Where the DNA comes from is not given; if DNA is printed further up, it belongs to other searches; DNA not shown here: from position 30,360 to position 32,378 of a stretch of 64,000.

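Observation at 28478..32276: Two-gene NERD-nuclease / SF1-helicase cassette with a catalytically dead upstream paralog (candidate defence or DNA-surveillance system)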

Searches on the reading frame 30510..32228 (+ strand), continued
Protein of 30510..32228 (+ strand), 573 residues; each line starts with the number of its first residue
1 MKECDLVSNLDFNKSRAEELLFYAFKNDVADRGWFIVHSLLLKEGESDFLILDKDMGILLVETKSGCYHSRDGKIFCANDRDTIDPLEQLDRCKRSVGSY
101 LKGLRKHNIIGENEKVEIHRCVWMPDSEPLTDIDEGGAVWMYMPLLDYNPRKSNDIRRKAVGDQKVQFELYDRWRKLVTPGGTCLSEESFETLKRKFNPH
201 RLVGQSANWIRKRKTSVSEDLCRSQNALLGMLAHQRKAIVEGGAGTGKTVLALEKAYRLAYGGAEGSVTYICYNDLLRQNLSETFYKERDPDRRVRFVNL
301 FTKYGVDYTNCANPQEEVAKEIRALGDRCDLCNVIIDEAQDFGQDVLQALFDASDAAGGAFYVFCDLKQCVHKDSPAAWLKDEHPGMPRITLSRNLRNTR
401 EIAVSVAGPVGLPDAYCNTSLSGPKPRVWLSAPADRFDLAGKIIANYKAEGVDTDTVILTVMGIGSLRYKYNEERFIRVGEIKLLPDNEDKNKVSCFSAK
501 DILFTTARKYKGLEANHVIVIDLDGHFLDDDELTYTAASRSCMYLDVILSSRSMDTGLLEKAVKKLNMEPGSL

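Call 17: find_encoding_contigs(protein=P0006, flank=8000, max_places=3)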
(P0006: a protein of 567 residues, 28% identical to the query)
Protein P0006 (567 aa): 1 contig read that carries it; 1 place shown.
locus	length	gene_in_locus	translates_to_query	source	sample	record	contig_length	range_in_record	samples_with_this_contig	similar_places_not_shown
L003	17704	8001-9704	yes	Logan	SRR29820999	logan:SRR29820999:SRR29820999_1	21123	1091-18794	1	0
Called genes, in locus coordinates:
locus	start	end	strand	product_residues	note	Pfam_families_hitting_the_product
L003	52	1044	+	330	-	-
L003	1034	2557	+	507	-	-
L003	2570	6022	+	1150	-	PF00271:Helicase_C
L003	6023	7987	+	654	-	-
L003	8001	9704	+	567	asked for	PF04851:ResIII (weak), PF00270:DEAD (faint), PF02562:PhoH (faint), PF13245:AAA_19, PF13604:AAA_30 (faint), PF09848:SLFN-g3_helicase, PF13361:UvrD_C, PF13538:UvrD_C_2, +1 more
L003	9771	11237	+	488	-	PF02976:MutH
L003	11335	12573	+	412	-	PF00145:DNA_methylase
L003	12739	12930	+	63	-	-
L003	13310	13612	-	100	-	PF07205:DUF1413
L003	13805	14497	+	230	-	PF00106:adh_short, PF01488:Shikimate_DH (weak), PF08659:KR, PF23441:SDR, PF01370:Epimerase, PF03435:Sacchrp_dh_NADP, PF13460:NAD_binding_10, PF13561:adh_short_C2, +1 more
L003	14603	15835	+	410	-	PF04389:Peptidase_M28 (faint), PF01546:Peptidase_M20, PF07687:M20_dimer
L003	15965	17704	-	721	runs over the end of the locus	PF13089:PP_kinase_N, PF02503:PP_kinase, PF17941:PP_kinase_C_1, PF13091:PLDc_2, PF13090:PP_kinase_C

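Call 18: find_encoding_contigs(protein=P0007, flank=8000, max_places=3)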
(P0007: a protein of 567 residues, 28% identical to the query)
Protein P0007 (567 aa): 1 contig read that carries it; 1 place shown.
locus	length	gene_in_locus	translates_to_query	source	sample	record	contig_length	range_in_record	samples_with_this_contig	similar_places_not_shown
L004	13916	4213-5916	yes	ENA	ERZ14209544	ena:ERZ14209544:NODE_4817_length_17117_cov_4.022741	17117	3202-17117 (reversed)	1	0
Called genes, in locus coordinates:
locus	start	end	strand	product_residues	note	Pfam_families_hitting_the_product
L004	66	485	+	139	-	-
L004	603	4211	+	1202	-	PF00270:DEAD, PF04851:ResIII, PF00271:Helicase_C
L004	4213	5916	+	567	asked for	PF04851:ResIII (weak), PF02562:PhoH (faint), PF13245:AAA_19 (weak), PF13604:AAA_30 (faint), PF09848:SLFN-g3_helicase, PF13538:UvrD_C_2 (weak)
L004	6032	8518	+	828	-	PF12161:HsdM_N, PF02384:N6_Mtase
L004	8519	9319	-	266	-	PF00589:Phage_integrase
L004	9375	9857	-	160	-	PF01420:Methylase_S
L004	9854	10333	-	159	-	PF01420:Methylase_S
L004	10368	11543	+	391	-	PF01420:Methylase_S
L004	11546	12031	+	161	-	PF04313:HSDR_N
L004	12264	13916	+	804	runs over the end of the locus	PF04851:ResIII, PF18766:SWI2_SNF2, PF22679:T1R_D3-like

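Call 21: search_protein_families(library=pfam, proteins=[L003:6023-7984:+, L003:52-1041:+, L003:1034-2554:+, L003:2570-6019:+, L001:4481-5977:-, L001:6107-8032:+, L002:2134-4035:+, L001:9973-11613:-], max_evalue=0.1)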
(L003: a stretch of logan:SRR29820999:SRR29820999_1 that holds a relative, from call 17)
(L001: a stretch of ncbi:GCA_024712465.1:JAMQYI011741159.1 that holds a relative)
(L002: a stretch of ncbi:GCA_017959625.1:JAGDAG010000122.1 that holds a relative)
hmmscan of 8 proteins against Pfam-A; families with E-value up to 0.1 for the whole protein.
L003:6023-7984:+ (654 aa): 1 family
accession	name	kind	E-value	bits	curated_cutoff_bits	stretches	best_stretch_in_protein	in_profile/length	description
PF09369.15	MZB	-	0.0024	19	24.2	1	417-515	2-79/80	MrfA Zn-binding domain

L003:52-1041:+ (330 aa): 0 families

L003:1034-2554:+ (507 aa): 1 family
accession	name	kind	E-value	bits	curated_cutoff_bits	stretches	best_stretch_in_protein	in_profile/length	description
PF24957.1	DrmE_C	-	2.8e-05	24.3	27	1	284-450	9-177/181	DISARM protein DrmE, C-terminal domain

L003:2570-6019:+ (1150 aa): 3 families
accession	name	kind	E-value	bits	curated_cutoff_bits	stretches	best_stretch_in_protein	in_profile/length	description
PF00271.37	Helicase_C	-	2.4e-09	37.9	23.5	1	879-960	31-108/110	Helicase conserved C-terminal domain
PF00270.35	DEAD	-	2.8e-05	24.4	26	0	501-558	21-72/167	DEAD/DEAH box helicase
PF22590.2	Cas3-like_C_2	-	0.001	19.7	27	1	884-961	29-104/106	CRISPR-associated nuclease/helicase Cas3, C-terminal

L001:4481-5977:- (498 aa): 0 families

L001:6107-8032:+ (642 aa): 1 family
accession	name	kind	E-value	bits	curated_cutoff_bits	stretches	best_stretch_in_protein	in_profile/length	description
PF20960.2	Bag6_BAGS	-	0.012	16.2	22.9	0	548-575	7-34/53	Bag6, BAG-similar domain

L002:2134-4035:+ (634 aa): 0 families

L001:9973-11613:- (546 aa): 4 families
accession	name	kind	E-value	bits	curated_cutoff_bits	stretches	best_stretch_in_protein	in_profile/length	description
PF13306.12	LRR_5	-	1.5e-118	390.6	27.7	4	38-160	2-122/127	BspA type Leucine rich repeat region (6 copies)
PF13855.12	LRR_8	-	7.5e-09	35.7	27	0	238-283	13-59/61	Leucine rich repeat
PF23952.1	LRR_EndoS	-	0.00048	20.8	27.9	0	236-281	45-90/116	Endo-beta-N-acetylglucosaminidase EndoS LRR domain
PF18423.6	zf_CopZ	-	0.0031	17.8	28.4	0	251-273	18-40/62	Zinc binding domain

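Call 31: search_solved_structures(query=A3, max_evalue=0.001)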
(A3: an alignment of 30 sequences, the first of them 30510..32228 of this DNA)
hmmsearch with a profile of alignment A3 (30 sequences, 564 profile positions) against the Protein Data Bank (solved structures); distinct sequences matched with E-value up to 0.001: 88 (the best 60 are shown).
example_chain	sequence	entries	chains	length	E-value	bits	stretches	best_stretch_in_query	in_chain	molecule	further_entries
6wvk_H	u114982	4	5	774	1.8e-26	96.2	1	315-548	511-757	DNA helicase IV | DNA helicase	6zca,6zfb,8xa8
1pjr_A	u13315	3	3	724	7.6e-24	87.5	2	335-483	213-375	PCRA | ATP-DEPENDENT HELICASE PCRA | HELICASE PCRA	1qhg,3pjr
7zel_A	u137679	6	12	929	3.3e-23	85.4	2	333-544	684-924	Schlafen family member 11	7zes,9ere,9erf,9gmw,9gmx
7zep_A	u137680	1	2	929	3.3e-23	85.4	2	333-544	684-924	Schlafen family member 11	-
9erd_A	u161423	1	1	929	4.5e-23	85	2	333-544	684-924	Schlafen family member 11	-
9dci_A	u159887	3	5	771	2.6e-20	75.8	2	331-481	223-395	ATP-dependent DNA helicase UvrD1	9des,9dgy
7ppj_A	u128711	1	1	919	6.6e-20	74.5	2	335-544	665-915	Schlafen family member 5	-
4c2u_A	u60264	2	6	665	4.8e-18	68.3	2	337-481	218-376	DNA HELICASE II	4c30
4c2t_A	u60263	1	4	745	7.5e-18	67.7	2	337-481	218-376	DNA HELICASE II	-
3lfu_A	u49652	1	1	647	2.7e-17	65.9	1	334-480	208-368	DNA helicase II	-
2is1_A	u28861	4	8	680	3.3e-17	65.6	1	334-480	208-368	DNA helicase II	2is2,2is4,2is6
2pjr_A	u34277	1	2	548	6.4e-16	61.3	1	335-483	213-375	PROTEIN (HELICASE PCRA)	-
1uaa_A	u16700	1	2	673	1.4e-14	56.9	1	324-484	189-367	PROTEIN (ATP-DEPENDENT DNA HELICASE REP.)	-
6yxu_H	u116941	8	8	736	5.5e-14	54.9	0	317-461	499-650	RNA polymerase-associated transcription factor HelD | Helicase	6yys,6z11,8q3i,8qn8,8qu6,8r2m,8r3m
6vsx_A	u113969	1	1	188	1.4e-13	53.7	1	400-548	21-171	DNA helicase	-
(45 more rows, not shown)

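Call 44: find_encoding_contigs(protein=P0009, flank=6000, max_places=2)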
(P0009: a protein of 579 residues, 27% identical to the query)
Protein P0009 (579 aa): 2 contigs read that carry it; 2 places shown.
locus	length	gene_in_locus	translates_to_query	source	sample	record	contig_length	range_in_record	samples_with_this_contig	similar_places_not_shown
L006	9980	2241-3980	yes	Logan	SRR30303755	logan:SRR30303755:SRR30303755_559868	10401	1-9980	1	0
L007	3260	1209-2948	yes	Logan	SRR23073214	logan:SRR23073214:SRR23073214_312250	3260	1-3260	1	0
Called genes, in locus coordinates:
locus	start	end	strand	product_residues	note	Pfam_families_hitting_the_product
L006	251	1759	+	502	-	PF00145:DNA_methylase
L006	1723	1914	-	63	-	-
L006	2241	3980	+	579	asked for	PF08378:NERD, PF00580:UvrD-helicase (faint), PF01443:Viral_helicase1 (faint), PF09848:SLFN-g3_helicase (weak), PF13245:AAA_19, PF13538:UvrD_C_2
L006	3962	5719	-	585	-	-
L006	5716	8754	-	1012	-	PF00271:Helicase_C (weak)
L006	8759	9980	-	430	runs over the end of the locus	PF04542:Sigma70_r2, PF04539:Sigma70_r3 (weak), PF04545:Sigma70_r4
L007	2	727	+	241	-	?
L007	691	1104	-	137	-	PF03852:Vsr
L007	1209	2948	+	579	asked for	PF08378:NERD, PF00580:UvrD-helicase (faint), PF01443:Viral_helicase1 (faint), PF09848:SLFN-g3_helicase (weak), PF13245:AAA_19, PF13538:UvrD_C_2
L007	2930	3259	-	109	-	?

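Call 45: find_encoding_contigs(protein=P0012, flank=6000, max_places=2)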
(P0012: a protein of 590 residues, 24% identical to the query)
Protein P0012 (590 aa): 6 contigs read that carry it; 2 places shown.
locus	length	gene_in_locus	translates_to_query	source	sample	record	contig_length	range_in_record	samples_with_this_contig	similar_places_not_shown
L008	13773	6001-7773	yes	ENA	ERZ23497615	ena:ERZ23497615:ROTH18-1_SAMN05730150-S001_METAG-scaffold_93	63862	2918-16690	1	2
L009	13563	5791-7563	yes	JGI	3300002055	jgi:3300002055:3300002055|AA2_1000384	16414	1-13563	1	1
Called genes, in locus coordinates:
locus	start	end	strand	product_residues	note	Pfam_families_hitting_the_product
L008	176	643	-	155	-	PF03852:Vsr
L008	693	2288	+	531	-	PF00145:DNA_methylase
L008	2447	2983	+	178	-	-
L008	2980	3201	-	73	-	-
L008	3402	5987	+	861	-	-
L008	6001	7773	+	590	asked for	PF08378:NERD, PF04851:ResIII (weak), PF00580:UvrD-helicase (faint), PF01443:Viral_helicase1 (faint), PF09848:SLFN-g3_helicase, PF13245:AAA_19 (weak), PF13361:UvrD_C (weak), PF13538:UvrD_C_2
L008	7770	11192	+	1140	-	PF00270:DEAD (faint), PF00271:Helicase_C (weak)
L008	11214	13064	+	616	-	PF09369:MZB (weak)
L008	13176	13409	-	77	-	-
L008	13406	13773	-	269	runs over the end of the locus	PF13191:AAA_16 (faint), PF13401:AAA_22 (faint), PF01695:IstB_IS21, PF07728:AAA_5 (faint), PF13481:AAA_25 (weak), PF00004:AAA (weak)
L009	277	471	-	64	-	-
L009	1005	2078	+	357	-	PF00145:DNA_methylase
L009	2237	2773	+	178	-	-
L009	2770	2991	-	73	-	-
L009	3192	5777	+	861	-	-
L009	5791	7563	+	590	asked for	PF08378:NERD, PF04851:ResIII (weak), PF00580:UvrD-helicase (faint), PF01443:Viral_helicase1 (faint), PF09848:SLFN-g3_helicase, PF13245:AAA_19 (weak), PF13361:UvrD_C (weak), PF13538:UvrD_C_2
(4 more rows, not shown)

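Call 46: find_encoding_contigs(protein=P0010, flank=6000, max_places=2)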
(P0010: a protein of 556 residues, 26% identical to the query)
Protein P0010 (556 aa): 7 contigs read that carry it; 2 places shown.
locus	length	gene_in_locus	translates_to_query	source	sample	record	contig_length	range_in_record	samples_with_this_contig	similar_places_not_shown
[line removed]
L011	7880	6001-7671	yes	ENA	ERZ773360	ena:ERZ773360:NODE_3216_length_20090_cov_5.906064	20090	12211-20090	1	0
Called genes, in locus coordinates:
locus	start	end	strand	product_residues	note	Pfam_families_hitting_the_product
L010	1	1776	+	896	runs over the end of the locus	PF00933:Glyco_hydro_3, PF01915:Glyco_hydro_3_C, PF07691:PA14, PF14310:Fn3-like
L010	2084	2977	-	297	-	PF02678:Pirin, PF05726:Pirin_C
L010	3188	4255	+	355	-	PF10722:YbjN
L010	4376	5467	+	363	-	PF03747:ADP_ribosyl_GH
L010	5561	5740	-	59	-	-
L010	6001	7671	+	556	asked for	PF08378:NERD, PF00580:UvrD-helicase (faint), PF13245:AAA_19 (weak), PF13361:UvrD_C (faint), PF13538:UvrD_C_2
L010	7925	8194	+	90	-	?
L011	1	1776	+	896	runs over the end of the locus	PF00933:Glyco_hydro_3, PF01915:Glyco_hydro_3_C, PF07691:PA14, PF14310:Fn3-like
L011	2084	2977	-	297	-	PF02678:Pirin, PF05726:Pirin_C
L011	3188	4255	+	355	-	PF10722:YbjN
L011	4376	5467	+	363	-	PF03747:ADP_ribosyl_GH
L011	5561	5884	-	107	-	-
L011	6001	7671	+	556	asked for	PF08378:NERD, PF00580:UvrD-helicase (faint), PF13245:AAA_19 (weak), PF13361:UvrD_C (faint), PF13538:UvrD_C_2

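Call 79: search_protein_families(library=padloc, proteins=[L003:1034-2554:+, L003:2570-6019:+, L003:6023-7984:+, L003:8001-9701:+, L003:9771-11234:+, L008:3402-5984:+, L008:7770-11189:+, L008:11214-13061:+, L004:603-4208:+, L006:5716-8754:-], max_evalue=0.00001)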
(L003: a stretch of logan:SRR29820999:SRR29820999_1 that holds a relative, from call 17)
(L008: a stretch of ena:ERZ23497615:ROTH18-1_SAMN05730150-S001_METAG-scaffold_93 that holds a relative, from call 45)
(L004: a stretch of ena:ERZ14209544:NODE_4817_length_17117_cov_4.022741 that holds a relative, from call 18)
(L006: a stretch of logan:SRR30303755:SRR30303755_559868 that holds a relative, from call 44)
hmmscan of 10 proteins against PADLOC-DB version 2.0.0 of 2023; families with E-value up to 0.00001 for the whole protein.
L003:1034-2554:+ (507 aa): 0 families

L003:2570-6019:+ (1150 aa): 12 families
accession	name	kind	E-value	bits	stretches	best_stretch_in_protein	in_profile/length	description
PDLC02575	DrmA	-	3.2e-192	638.6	2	700-1135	390-832/837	DrmA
PDLC02571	DrmA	-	1.1e-170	567.8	4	702-1117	846-1249/1282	DrmA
PDLC02567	DrmA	-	3.2e-131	436.9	2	107-695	655-1239/1750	DrmA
PDLC02577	DrmA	-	2.8e-97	324.6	2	702-1130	229-675/697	DrmA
PDLC02568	DrmA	-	1.1e-70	237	1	610-1051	32-502/611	DrmA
PDLC02576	DrmA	-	1.8e-60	202.8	3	468-693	497-725/1235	DrmA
PDLC02574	DrmA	-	5.8e-33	112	1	914-1073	33-186/269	DrmA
PDLC02896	DpdJ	-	2.9e-15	53.1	1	471-771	156-430/1487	DpdJ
PDLC02573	DrmA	-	2.3e-13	47.1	1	702-1021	588-896/1018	DrmA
PDLC02895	DpdJ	-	1.5e-08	30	0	502-772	873-1120/2112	DpdJ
PDLC01765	Cas3c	-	2.3e-08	31.4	1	883-1108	397-576/612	-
PDLC01769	Cas3g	-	9.9e-06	22.4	0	886-990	297-398/836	-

L003:6023-7984:+ (654 aa): 3 families
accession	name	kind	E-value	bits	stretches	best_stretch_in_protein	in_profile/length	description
PDLC02583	DrmB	-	3.4e-70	235.8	2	268-536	322-602/606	DrmB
PDLC02584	DrmB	-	1.5e-42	144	1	294-542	177-437/445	DrmB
PDLC02579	DrmB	-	2.2e-33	113.5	1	307-541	70-307/314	DrmB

L003:8001-9701:+ (567 aa): 12 families
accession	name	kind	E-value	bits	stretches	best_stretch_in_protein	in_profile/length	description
PDLC03813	RTasNERD-Hel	-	2.9e-59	199.6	1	1-535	1-513/519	DRT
PDLC01087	C3a187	-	1.2e-16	58.7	1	11-536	9-546/559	NERD+UvrD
PDLC00132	GajB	-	3.9e-11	40.3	0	473-530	531-597/625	UrvD helicase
PDLC00104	GajB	-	1.2e-09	35.5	1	228-287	11-74/574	UrvD helicase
PDLC00117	GajB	-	1.5e-09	34.9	1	352-559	372-597/604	UrvD helicase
PDLC00103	GajB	-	5.6e-09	33.5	1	479-535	517-578/612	UrvD helicase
PDLC02350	AbiO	-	4.2e-08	30.4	1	176-546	141-465/468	AbiO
PDLC00144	GajB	-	6.7e-08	29.5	1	474-532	459-519/559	UrvD helicase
PDLC03802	RTasHel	-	6.8e-08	29.8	1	486-534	604-652/675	DRT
PDLC03002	Helicase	-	3e-07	27.1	0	285-366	293-370/707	-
PDLC00119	GajB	-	1.4e-06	25.6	1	432-540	434-551/565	UrvD helicase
PDLC00130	GajB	-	2.9e-06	23.8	0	325-366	205-246/589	UrvD helicase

L003:9771-11234:+ (488 aa): 1 family
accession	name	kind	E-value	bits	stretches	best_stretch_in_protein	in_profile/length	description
PDLC03553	REase_II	-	4.5e-195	647.4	1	16-486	46-524/527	Type II restriction enzyme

L008:3402-5984:+ (861 aa): 0 families

L008:7770-11189:+ (1140 aa): 10 families
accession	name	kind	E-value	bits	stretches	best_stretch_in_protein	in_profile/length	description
PDLC02575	DrmA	-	4.2e-218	724.2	2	698-1131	390-825/837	DrmA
PDLC02571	DrmA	-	1.1e-174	581.1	4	698-1033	844-1164/1282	DrmA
PDLC02567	DrmA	-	3.4e-144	479.9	2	109-696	656-1239/1750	DrmA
PDLC02577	DrmA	-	3.1e-102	341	2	701-1030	230-565/697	DrmA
PDLC02568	DrmA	-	6.1e-91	303.9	2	701-1069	149-521/611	DrmA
PDLC02576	DrmA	-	1.5e-64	216.4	3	456-695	493-726/1235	DrmA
PDLC02574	DrmA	-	5.4e-38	128.5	1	919-1039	33-152/269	DrmA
PDLC02573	DrmA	-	1.6e-09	34.3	1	918-1008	790-879/1018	DrmA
PDLC02896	DpdJ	-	1.3e-06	24.4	0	498-720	189-386/1487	DpdJ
PDLC02569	DrmA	-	3.5e-06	23.1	0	917-1001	826-906/1095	DrmA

L008:11214-13061:+ (616 aa): 4 families
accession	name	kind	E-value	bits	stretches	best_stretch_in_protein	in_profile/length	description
PDLC02583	DrmB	-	1.8e-71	240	1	4-603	4-603/606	DrmB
PDLC02579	DrmB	-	1.2e-66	222.8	1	328-614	28-314/314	DrmB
PDLC02584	DrmB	-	5e-59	198.3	1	175-613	14-442/445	DrmB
PDLC02582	DrmB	-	3.3e-07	27.3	1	474-610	523-640/649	DrmB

L004:603-4208:+ (1202 aa): 21 families
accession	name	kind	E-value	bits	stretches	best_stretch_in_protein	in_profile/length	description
PDLC01089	C3a193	-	2.6e-151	504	1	53-1077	49-981/983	poss. alt. Cas3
PDLC02864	DpdF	-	2.7e-52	176.4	1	309-673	38-352/610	DpdF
PDLC02861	DpdF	-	1.4e-45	153.7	2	309-524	44-236/611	DpdF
PDLC02870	DpdF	-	2.2e-43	146.6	1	309-690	29-360/534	DpdF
PDLC03928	PsyrT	-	4e-40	135.8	1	311-686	40-372/689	-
PDLC02867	DpdF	-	1.8e-29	100.7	2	315-455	161-308/855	DpdF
PDLC02855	DpdF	-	1.8e-28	97.3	2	311-453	160-308/825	DpdF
PDLC02865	DpdF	-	2.1e-26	89.9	2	310-448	776-908/1499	DpdF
PDLC02872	DpdF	-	7e-25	85.7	2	317-454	184-329/859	DpdF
PDLC02859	DpdF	-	3.4e-23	79.9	1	310-648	117-415/545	DpdF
PDLC02857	DpdF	-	4.2e-22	76.1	2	316-453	204-349/911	DpdF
PDLC02862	DpdF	-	1.8e-20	70.4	2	312-448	139-288/811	DpdF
PDLC02868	DpdF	-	3.3e-18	62.9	1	317-648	362-687/1078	DpdF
PDLC02707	PbeA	-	4.5e-13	46.7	1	582-650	551-619/672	PbeA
PDLC02860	DpdF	-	6.3e-10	36.3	1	592-648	153-209/547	DpdF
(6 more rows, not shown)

L006:5716-8754:- (1012 aa): 8 families
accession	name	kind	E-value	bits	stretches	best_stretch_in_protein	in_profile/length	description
PDLC02575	DrmA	-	1.5e-98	328.7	1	273-911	33-721/837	DrmA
PDLC02576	DrmA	-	7.2e-96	320.1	2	181-712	341-876/1235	DrmA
PDLC02571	DrmA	-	1.1e-69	233.2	3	280-472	341-568/1282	DrmA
PDLC02567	DrmA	-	4.4e-54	181.2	2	343-699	993-1382/1750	DrmA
PDLC02577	DrmA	-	4.1e-36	122.4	2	805-904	460-559/697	DrmA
PDLC02568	DrmA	-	4e-32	109.6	1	512-902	78-472/611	DrmA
PDLC02574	DrmA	-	5.5e-18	62.9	1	802-904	34-136/269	DrmA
PDLC02573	DrmA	-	2.4e-13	47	1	512-906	501-897/1018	DrmA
